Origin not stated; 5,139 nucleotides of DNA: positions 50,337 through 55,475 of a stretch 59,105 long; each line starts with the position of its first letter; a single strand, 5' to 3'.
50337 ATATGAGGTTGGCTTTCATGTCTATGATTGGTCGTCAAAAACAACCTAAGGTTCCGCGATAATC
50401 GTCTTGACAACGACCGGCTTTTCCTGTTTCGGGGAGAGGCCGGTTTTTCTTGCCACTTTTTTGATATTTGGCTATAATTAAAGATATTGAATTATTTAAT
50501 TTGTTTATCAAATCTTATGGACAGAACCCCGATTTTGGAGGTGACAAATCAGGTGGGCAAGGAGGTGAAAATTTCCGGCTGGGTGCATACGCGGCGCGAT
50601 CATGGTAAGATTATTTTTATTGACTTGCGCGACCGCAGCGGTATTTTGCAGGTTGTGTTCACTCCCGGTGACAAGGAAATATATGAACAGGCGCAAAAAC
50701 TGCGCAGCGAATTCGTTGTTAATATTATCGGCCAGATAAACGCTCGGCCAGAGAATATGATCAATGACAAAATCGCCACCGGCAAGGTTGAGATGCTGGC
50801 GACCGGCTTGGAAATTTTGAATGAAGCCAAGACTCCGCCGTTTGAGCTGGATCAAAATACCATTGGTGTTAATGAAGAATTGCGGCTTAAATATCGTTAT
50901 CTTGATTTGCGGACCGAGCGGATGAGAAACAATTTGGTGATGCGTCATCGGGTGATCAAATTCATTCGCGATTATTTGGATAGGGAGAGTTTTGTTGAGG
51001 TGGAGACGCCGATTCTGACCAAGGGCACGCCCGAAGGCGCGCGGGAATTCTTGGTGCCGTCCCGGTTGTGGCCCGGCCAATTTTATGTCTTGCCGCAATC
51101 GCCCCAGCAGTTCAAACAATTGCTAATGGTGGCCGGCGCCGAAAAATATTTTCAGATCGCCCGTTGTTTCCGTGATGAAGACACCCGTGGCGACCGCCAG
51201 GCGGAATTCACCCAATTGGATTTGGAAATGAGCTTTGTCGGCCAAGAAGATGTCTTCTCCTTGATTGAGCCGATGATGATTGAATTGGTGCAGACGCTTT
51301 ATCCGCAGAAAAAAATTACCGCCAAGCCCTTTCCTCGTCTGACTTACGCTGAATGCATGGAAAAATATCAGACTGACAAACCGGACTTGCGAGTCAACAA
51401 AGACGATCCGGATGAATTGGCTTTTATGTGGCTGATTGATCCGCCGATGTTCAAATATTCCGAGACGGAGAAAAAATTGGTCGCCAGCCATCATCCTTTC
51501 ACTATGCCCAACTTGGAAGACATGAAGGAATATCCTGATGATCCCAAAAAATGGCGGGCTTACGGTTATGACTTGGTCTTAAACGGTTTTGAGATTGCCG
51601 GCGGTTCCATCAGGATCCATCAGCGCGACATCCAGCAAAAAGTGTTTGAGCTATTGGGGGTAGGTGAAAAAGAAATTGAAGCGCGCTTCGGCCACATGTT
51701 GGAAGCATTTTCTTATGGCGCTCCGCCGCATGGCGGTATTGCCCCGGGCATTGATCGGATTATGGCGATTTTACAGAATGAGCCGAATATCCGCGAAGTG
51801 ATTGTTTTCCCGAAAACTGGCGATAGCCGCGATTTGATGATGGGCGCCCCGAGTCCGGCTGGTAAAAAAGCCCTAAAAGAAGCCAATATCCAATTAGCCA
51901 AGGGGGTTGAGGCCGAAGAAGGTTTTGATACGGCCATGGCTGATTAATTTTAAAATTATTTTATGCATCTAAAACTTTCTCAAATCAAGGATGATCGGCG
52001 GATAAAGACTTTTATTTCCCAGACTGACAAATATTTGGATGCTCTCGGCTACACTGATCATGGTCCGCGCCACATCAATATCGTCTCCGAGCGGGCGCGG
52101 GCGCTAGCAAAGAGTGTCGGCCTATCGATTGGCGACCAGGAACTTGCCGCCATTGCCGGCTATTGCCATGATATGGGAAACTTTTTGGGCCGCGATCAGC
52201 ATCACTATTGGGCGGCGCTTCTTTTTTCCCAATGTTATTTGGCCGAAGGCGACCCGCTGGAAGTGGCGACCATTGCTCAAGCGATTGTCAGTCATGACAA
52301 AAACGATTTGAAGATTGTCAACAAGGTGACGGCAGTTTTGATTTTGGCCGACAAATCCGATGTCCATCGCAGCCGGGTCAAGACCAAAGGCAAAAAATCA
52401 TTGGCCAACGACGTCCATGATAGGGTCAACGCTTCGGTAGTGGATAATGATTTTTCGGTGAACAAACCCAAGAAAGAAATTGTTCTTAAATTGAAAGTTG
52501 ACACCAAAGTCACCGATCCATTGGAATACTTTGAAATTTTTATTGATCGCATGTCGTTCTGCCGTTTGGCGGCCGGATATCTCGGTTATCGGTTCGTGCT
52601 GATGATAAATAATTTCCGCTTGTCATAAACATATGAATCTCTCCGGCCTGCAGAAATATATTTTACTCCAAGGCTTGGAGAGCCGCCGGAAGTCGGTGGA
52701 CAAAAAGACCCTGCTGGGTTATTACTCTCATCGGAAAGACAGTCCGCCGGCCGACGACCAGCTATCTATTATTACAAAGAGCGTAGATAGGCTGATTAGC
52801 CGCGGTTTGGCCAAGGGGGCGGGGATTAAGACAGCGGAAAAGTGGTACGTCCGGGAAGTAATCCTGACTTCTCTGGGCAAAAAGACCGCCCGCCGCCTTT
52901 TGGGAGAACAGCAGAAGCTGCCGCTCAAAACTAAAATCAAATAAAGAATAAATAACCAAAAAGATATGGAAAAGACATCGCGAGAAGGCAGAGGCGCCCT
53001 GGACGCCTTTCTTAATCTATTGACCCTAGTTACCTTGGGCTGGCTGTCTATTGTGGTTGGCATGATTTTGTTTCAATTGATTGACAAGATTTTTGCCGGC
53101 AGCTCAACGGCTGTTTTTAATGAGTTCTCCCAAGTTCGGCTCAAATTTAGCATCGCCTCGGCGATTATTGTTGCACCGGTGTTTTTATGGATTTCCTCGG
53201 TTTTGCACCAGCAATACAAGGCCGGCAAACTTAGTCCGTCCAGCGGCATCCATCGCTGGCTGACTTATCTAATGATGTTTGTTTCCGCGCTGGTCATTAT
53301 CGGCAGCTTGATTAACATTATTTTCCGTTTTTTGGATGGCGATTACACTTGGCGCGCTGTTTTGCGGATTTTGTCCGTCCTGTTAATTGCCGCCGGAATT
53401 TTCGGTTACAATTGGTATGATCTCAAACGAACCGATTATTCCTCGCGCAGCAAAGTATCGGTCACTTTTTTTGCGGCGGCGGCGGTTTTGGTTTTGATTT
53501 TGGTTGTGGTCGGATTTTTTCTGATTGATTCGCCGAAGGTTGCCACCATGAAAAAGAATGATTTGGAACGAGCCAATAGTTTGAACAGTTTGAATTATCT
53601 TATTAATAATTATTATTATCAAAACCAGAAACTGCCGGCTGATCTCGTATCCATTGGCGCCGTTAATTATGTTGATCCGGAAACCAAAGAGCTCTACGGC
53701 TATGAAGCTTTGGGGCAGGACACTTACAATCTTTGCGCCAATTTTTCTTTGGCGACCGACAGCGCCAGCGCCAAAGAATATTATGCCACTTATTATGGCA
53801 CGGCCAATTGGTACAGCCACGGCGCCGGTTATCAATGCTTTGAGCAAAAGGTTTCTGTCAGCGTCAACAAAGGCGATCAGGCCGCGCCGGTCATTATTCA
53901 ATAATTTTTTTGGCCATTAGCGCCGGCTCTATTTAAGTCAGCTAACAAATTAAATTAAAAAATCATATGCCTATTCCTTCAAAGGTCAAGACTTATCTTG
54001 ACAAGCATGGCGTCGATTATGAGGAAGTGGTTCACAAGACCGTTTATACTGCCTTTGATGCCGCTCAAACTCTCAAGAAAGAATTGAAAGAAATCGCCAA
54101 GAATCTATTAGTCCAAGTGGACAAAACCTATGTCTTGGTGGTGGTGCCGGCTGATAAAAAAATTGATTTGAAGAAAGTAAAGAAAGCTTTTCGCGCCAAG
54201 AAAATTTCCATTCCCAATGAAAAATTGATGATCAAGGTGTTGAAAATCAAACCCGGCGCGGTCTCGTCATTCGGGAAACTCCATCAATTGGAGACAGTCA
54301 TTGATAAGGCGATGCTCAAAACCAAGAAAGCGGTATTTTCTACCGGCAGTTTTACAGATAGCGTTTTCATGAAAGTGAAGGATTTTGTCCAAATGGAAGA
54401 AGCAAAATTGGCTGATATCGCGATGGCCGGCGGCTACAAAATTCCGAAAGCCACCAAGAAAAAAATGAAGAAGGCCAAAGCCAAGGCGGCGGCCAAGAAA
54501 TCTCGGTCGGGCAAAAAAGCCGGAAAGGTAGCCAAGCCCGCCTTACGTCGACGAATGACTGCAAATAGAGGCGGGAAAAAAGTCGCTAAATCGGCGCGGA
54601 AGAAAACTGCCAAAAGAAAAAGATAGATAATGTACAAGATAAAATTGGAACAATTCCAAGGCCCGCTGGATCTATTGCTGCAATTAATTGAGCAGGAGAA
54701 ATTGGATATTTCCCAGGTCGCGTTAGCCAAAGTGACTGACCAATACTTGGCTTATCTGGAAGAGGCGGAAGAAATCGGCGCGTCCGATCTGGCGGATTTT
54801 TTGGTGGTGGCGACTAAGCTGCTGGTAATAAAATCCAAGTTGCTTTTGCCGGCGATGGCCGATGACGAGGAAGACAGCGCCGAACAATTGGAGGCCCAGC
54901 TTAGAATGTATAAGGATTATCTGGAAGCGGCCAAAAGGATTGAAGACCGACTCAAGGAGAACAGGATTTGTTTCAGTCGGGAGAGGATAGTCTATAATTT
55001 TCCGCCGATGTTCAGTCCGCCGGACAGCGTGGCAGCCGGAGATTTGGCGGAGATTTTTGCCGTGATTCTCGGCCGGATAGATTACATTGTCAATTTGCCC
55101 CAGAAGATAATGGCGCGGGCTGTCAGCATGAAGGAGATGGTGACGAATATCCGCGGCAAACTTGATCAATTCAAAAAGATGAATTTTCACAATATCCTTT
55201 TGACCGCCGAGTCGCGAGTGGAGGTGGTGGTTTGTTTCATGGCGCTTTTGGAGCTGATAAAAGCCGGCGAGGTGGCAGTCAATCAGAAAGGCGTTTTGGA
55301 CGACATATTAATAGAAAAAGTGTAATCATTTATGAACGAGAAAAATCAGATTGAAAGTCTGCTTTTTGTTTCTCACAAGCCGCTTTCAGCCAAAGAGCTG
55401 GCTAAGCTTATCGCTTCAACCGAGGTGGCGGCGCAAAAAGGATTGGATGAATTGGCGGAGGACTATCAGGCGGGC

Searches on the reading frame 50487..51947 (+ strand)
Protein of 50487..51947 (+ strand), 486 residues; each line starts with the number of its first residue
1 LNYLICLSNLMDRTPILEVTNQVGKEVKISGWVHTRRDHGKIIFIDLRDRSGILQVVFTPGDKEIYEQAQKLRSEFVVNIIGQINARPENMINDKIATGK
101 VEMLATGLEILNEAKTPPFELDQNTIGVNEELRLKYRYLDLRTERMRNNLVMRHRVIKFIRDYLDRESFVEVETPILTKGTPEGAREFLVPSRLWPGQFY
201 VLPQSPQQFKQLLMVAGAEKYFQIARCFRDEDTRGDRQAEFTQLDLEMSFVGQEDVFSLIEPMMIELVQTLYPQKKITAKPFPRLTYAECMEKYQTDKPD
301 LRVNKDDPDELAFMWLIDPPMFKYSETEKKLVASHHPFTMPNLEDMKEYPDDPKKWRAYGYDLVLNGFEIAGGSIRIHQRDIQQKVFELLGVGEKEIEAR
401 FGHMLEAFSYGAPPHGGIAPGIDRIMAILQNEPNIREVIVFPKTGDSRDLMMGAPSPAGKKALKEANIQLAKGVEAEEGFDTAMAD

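Call 11: search_protein_families(library=pfam, proteins=[window:50487-51947:+], max_evalue=0.001)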
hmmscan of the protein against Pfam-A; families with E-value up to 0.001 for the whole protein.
window:50487-51947:+ (486 aa): 2 families
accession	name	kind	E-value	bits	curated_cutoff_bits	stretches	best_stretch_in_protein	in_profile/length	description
PF00152.25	tRNA-synt_2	-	3.2e-115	384.9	25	1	129-444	1-307/308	tRNA synthetases class II (D, K and N)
PF01336.31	tRNA_anti-codon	-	9.7e-19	67.5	27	1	27-111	1-75/75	OB-fold nucleic acid binding domain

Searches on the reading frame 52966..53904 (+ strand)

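Call 86: search_protein_families(library=pfam, proteins=[window:52966-53904:+], max_evalue=0.00001)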
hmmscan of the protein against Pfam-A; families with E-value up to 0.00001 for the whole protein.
window:52966-53904:+ (312 aa): 1 family
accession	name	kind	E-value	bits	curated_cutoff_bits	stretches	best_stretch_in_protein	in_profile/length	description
PF18920.5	DUF5671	-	1.3e-16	61.1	28.4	1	14-129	2-112/132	Domain of unknown function (DUF5671)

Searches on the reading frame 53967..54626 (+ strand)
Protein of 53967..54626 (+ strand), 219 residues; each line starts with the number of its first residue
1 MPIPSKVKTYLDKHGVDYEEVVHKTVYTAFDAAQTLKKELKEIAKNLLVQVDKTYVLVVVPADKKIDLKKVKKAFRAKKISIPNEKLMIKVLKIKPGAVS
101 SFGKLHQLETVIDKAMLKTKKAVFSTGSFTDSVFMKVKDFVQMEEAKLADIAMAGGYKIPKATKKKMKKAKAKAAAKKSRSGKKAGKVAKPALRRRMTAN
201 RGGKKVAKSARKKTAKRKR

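Call 86: search_protein_families(library=pfam, proteins=[window:53967-54626:+], max_evalue=0.00001)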
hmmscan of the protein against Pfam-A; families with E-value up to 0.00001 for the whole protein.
window:53967-54626:+ (219 aa): 1 family
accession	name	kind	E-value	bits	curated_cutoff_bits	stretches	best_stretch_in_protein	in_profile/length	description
PF04073.20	tRNA_edit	-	1.9e-24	86.5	25.5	1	23-141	1-121/123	Aminoacyl-tRNA editing domain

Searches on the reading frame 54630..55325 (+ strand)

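Call 86: search_protein_families(library=pfam, proteins=[window:54630-55325:+], max_evalue=0.00001)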
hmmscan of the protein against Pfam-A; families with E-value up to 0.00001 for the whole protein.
window:54630-55325:+ (231 aa): 1 family
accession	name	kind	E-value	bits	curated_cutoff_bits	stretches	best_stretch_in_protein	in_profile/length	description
PF02616.19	SMC_ScpA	-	2.9e-23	83.5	24.6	2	19-120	1-111/232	Segregation and condensation protein ScpA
